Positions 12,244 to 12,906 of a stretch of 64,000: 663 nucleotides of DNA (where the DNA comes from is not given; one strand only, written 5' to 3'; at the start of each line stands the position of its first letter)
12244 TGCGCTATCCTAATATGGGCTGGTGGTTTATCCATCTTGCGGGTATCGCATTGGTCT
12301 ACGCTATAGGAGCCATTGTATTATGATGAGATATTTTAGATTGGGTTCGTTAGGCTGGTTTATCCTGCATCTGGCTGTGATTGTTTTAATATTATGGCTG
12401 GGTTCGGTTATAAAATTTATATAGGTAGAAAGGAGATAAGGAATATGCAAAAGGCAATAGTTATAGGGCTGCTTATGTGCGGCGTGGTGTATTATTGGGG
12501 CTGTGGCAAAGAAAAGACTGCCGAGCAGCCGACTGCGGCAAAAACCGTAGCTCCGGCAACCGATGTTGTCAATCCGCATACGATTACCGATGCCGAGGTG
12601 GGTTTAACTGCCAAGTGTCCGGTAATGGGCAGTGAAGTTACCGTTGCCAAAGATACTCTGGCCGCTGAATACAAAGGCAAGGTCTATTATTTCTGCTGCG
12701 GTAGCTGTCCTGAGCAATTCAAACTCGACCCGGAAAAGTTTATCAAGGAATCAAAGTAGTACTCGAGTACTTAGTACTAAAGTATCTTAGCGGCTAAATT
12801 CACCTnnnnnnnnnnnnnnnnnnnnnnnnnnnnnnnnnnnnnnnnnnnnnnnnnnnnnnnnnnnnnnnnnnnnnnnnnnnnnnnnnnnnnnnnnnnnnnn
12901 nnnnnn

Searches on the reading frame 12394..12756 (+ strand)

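Call 100: search_protein_families(library=pfam, proteins=[window:12394-12756:+], max_evalue=0.0001)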
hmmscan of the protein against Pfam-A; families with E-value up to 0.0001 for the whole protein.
window:12394-12756:+ (121 aa): 3 families
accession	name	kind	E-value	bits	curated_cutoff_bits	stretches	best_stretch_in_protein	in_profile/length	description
PF04945.19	YHS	-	2.1e-09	37.6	30.3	1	76-117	4-44/47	YHS domain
PF24273.1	TRASH_HVO_1752_C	-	2e-06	28.3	27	1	83-110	10-37/47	HVO_1752, C-terminal TRASH domain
PF08394.17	Arc_trans_TRASH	-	5.8e-05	23.6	27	1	90-110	16-36/43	Archaeal TRASH domain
